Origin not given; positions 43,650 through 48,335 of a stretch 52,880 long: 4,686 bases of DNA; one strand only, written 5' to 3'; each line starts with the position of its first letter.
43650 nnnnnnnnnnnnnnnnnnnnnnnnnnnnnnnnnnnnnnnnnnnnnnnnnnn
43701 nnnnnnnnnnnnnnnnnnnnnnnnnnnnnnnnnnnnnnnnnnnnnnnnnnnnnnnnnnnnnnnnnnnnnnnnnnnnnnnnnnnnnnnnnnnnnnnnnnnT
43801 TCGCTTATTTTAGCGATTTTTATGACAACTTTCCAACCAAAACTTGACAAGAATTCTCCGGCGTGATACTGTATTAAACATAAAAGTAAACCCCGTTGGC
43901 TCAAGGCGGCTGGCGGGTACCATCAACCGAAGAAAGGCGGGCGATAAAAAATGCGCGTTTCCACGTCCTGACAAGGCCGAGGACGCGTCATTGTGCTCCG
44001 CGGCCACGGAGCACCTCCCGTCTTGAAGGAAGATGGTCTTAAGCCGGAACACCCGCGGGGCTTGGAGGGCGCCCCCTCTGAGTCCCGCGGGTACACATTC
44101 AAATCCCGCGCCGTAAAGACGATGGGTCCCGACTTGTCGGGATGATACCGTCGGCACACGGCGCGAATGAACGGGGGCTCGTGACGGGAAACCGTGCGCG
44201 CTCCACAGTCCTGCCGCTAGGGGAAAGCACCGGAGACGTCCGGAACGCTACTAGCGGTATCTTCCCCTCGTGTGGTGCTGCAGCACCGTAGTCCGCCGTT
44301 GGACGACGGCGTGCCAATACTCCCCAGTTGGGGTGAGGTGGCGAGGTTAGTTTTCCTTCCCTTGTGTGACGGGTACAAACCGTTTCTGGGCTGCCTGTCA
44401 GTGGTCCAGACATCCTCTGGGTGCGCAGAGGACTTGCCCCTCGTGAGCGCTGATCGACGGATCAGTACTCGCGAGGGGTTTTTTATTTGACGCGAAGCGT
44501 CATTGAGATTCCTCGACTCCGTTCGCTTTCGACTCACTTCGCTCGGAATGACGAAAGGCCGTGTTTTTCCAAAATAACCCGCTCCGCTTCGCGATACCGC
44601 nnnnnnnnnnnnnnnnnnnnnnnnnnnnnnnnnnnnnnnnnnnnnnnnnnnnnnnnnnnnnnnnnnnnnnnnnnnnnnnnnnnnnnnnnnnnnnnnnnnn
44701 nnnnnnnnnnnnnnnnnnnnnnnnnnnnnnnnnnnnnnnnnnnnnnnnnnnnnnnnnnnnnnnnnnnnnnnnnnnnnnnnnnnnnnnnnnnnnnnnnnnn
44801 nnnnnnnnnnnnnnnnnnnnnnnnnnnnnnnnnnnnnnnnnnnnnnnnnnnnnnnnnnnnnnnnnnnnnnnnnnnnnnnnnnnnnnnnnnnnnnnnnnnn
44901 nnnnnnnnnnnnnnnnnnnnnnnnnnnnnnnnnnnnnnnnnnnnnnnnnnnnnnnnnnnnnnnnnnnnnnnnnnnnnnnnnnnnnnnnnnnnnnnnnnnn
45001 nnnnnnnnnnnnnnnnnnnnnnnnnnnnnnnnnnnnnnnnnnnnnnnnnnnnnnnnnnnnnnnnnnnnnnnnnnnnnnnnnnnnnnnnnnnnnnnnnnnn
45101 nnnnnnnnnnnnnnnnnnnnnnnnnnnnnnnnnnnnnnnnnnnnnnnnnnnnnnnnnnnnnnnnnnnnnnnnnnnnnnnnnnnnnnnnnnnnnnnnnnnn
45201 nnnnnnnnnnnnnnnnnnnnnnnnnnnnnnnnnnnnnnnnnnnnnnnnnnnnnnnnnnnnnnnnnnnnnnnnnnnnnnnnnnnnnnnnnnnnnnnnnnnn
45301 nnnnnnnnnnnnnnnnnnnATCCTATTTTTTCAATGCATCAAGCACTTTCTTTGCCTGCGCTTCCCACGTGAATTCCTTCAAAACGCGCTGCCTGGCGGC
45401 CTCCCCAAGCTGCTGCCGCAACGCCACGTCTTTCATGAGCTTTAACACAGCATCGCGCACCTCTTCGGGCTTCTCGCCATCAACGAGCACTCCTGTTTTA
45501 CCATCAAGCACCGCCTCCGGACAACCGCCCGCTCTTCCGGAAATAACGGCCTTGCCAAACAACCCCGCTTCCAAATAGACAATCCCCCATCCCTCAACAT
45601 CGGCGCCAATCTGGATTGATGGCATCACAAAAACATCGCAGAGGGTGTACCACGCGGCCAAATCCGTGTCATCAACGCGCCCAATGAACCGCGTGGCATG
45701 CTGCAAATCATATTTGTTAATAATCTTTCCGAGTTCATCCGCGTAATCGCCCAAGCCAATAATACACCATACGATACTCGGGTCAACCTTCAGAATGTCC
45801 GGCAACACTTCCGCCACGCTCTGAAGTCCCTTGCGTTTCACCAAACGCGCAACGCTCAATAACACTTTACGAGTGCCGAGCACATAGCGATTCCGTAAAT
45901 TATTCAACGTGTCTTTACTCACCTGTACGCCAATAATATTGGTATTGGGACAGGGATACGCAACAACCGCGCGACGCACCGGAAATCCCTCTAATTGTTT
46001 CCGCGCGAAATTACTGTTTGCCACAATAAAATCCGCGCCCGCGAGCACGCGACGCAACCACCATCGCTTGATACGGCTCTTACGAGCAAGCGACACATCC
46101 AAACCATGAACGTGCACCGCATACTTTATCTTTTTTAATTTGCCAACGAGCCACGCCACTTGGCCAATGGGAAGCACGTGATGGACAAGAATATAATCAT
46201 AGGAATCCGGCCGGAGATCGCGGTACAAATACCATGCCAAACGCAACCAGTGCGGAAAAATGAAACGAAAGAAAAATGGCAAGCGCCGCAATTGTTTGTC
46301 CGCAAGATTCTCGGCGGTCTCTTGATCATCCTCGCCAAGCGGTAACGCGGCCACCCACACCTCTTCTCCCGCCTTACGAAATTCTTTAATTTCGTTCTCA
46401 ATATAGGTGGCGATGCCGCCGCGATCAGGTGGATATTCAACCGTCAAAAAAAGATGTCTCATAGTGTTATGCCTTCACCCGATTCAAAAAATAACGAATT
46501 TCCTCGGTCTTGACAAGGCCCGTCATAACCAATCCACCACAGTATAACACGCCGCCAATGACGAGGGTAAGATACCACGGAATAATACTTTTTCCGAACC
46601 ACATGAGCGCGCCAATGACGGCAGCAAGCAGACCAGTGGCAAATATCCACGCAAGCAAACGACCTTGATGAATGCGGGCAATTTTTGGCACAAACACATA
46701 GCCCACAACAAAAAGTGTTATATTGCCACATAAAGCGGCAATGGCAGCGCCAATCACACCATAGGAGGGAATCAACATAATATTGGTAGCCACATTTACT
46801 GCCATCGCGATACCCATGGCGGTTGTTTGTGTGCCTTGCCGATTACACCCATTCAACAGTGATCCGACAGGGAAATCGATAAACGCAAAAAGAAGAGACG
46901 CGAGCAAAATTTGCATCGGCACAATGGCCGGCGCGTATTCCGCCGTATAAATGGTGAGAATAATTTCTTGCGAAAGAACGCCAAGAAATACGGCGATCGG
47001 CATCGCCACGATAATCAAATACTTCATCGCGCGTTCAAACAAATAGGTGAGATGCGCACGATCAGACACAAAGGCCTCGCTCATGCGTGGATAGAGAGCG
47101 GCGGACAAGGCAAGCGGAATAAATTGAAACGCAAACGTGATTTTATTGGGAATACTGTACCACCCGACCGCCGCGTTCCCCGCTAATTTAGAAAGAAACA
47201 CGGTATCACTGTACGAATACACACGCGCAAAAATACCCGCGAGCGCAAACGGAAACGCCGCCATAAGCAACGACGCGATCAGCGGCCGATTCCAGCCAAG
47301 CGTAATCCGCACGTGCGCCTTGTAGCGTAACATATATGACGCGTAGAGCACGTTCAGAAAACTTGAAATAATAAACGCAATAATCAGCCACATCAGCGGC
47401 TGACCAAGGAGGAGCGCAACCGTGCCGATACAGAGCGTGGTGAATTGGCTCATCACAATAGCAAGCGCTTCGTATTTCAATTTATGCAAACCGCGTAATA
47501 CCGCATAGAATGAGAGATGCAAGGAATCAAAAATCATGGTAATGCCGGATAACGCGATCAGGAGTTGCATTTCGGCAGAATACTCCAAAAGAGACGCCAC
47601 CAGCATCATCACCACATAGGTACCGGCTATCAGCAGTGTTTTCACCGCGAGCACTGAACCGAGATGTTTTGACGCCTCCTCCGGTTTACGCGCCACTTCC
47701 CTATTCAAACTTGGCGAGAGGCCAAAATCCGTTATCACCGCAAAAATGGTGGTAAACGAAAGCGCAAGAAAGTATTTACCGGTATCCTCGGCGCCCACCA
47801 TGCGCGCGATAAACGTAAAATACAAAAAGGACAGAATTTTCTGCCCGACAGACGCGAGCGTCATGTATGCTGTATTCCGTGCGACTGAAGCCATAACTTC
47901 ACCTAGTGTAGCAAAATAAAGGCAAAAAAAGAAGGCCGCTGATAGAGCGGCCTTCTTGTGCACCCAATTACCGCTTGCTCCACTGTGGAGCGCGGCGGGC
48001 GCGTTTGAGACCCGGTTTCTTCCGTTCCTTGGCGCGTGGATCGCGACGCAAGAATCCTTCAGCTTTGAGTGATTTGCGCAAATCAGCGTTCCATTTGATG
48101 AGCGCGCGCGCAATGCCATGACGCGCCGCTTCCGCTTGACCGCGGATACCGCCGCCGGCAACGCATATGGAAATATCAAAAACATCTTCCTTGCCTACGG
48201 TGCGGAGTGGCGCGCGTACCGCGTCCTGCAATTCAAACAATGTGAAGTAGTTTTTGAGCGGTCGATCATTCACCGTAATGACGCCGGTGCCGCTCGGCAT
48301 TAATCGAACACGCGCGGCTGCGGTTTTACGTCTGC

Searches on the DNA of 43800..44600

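Call 42: search_rna_families(source=window, start=43800, end=44600, threshold=evalue, max_evalue=1, show_alignments=1)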
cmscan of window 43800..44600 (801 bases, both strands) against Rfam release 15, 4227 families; matches with E-value up to 1: 0.
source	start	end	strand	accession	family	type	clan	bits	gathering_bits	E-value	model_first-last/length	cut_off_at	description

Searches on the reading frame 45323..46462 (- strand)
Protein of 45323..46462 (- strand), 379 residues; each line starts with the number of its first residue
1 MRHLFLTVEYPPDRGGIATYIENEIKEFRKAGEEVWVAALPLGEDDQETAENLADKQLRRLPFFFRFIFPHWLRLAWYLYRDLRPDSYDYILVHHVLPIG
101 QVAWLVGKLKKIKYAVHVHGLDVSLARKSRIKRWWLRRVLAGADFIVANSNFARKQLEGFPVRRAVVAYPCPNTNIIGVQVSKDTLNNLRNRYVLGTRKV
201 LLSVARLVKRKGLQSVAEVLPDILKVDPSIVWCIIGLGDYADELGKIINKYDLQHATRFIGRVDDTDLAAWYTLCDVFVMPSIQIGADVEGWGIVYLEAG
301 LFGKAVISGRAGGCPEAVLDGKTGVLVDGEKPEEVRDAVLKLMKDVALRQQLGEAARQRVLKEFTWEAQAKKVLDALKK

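Call 76: search_protein_families(library=pfam, proteins=[window:45323-46462:-], max_evalue=0.001)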
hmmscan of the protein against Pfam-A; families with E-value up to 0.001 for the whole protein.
window:45323-46462:- (379 aa): 6 families
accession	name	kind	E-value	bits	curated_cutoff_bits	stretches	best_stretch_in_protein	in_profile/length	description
PF00534.26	Glycos_transf_1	-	1.5e-38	132.5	26.4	1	196-359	13-172/172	Glycosyl transferases group 1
PF13692.12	Glyco_trans_1_4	-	9.2e-30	104.2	27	1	198-345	1-142/142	Glycosyl transferases group 1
PF13439.12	Glyco_transf_4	-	1.1e-20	74.8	28.5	1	15-168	2-162/170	Glycosyltransferase Family 4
PF13579.12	Glyco_trans_4_4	-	2e-19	70.9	29.7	1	15-168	1-153/158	Glycosyl transferase 4-like domain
PF13524.12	Glyco_trans_1_2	-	5.9e-09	36.5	25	1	254-375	27-144/144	Glycosyl transferase-like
PF13477.12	Glyco_trans_4_2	-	1.4e-05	25.7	23.4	1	20-150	12-139/139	Glycosyl transferase 4-like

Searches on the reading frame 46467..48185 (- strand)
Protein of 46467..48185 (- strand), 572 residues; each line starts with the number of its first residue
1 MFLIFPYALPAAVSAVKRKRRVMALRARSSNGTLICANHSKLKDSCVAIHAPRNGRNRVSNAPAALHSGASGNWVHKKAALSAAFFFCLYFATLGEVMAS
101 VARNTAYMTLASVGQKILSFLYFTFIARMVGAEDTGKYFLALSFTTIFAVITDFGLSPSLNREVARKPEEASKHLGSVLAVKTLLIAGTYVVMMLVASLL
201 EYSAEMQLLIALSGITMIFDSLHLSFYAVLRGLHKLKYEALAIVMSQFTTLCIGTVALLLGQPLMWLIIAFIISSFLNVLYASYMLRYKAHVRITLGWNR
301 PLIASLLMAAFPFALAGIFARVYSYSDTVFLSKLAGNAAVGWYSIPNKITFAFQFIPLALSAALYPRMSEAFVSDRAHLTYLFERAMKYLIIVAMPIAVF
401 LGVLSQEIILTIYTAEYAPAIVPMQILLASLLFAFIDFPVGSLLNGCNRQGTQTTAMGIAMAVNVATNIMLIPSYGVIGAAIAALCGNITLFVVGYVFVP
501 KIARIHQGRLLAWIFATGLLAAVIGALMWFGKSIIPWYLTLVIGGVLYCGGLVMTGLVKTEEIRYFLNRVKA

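Call 76: search_protein_families(library=pfam, proteins=[window:46467-48185:-], max_evalue=0.001)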
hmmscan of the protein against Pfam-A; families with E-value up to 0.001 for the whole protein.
window:46467-48185:- (572 aa): 4 families
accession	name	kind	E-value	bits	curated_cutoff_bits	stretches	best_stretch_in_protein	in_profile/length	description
PF01943.22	Polysacc_synt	-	1.9e-33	116.5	28.2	1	101-371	1-273/274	Polysaccharide biosynthesis protein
PF13440.11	Polysacc_synt_3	-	9.3e-20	71.5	23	1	126-421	2-292/293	Polysaccharide biosynthesis protein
PF03023.19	MurJ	-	4.6e-11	42.4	27.4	1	158-538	39-441/451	Lipid II flippase MurJ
PF01554.23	MatE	-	2.3e-08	34.3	24.9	1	312-469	1-160/161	MatE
